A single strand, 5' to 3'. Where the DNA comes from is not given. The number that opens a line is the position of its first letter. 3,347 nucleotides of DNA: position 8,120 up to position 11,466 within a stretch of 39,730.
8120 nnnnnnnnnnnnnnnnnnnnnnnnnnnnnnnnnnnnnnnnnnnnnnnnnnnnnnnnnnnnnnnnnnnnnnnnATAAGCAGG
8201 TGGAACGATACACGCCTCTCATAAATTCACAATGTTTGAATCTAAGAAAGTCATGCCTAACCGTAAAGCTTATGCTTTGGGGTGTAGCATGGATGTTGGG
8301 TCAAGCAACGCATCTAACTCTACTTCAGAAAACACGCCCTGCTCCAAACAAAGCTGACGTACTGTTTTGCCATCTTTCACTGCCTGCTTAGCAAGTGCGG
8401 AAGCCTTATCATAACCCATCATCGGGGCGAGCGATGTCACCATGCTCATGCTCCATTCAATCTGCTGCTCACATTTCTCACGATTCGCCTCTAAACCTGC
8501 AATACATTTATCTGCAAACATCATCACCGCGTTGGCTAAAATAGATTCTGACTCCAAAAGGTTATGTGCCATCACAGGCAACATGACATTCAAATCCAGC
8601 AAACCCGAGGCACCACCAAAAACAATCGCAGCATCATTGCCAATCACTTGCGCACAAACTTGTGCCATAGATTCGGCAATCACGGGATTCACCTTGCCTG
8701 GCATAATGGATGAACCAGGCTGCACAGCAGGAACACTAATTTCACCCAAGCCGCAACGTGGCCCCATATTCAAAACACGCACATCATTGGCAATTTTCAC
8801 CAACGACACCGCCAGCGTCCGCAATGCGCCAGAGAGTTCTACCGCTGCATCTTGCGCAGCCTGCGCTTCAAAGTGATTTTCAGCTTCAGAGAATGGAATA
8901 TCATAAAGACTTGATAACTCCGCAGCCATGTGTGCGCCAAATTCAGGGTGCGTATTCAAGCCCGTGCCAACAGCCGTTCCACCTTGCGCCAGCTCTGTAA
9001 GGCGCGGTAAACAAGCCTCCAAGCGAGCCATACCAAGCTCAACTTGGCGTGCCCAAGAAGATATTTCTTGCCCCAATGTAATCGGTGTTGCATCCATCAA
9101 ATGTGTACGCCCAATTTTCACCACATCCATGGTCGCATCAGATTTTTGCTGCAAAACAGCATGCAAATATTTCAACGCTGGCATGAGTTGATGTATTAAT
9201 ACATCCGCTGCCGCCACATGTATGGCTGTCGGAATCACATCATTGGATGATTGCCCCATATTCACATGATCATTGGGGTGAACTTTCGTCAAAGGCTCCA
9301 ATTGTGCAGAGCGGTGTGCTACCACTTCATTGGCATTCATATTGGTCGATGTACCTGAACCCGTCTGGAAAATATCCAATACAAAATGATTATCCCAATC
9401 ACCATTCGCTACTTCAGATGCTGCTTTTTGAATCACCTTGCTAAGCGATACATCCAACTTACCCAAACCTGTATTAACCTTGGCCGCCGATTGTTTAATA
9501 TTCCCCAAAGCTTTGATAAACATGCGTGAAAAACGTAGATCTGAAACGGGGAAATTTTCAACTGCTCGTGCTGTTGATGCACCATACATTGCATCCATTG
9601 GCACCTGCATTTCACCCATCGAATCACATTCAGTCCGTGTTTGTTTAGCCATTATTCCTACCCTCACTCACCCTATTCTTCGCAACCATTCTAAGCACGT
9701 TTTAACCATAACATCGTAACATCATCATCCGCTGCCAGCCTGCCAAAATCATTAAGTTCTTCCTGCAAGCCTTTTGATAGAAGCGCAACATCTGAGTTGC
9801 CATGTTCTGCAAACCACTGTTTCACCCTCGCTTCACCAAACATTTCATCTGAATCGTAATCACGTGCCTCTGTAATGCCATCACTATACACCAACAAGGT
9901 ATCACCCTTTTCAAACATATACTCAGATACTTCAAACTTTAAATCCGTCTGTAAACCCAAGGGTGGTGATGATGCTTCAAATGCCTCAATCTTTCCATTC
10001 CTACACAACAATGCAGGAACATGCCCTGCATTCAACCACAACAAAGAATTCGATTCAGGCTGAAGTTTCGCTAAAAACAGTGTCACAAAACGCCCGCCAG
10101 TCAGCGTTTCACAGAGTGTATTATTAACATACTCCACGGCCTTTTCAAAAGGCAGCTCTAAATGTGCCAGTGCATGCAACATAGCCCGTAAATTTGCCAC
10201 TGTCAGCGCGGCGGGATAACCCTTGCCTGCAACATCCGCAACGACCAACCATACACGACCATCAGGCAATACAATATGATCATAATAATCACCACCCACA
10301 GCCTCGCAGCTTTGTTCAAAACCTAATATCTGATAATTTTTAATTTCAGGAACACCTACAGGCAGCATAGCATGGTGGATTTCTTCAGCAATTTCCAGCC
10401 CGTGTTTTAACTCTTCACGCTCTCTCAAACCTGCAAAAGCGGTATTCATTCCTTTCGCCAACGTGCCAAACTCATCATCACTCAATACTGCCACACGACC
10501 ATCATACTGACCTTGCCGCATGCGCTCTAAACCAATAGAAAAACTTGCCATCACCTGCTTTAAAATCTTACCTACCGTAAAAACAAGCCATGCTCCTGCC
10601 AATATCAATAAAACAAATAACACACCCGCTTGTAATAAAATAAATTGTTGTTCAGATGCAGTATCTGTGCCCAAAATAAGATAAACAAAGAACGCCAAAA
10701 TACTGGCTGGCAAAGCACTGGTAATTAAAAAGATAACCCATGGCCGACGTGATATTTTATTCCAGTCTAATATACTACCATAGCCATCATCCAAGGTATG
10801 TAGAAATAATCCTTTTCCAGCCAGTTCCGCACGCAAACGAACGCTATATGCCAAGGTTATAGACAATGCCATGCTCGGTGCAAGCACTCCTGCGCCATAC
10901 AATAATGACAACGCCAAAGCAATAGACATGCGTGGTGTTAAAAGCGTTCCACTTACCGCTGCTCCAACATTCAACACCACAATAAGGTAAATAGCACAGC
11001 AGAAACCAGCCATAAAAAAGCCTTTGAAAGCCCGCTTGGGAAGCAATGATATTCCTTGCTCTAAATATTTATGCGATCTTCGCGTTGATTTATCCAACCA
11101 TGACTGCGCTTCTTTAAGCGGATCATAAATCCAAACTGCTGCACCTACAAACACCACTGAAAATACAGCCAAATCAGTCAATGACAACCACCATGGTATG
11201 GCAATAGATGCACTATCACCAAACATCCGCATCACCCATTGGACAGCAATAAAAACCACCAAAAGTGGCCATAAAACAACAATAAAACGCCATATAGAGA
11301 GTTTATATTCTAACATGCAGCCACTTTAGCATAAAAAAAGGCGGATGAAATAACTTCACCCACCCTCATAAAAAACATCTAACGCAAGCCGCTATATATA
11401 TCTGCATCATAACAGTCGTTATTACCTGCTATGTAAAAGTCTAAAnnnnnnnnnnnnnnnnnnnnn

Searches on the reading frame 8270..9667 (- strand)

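Call 51: search_protein_families(library=pfam, proteins=[window:8270-9667:-], max_evalue=0.00001)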
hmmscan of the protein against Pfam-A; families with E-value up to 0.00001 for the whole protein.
window:8270-9667:- (465 aa): 2 families
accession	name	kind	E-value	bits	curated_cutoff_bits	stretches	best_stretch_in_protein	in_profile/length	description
PF00206.25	Lyase_1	-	2.2e-97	326.7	27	1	18-343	1-312/312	Lyase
PF10415.14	FumaraseC_C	-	9.8e-19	68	32.5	1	409-462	1-54/54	Fumarase C C-terminus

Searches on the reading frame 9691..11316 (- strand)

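Call 51: search_protein_families(library=pfam, proteins=[window:9691-11316:-], max_evalue=0.00001)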
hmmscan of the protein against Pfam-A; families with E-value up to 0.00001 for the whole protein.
window:9691-11316:- (541 aa): 1 family
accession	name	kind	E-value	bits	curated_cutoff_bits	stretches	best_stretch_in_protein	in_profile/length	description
PF07228.17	SpoIIE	-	2.6e-47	161.7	25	1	351-540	1-191/192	Stage II sporulation protein E (SpoIIE)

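Call 53: search_protein_families(library=pfam, proteins=[window:9691-11316:-], max_evalue=0.1)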
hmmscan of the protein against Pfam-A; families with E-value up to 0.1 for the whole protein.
window:9691-11316:- (541 aa): 2 families
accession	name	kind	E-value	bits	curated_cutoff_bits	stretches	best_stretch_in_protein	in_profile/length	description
PF07228.17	SpoIIE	-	2.6e-47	161.7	25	1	351-540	1-191/192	Stage II sporulation protein E (SpoIIE)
PF00672.30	HAMP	-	0.00031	21.5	25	1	263-298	17-52/53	HAMP domain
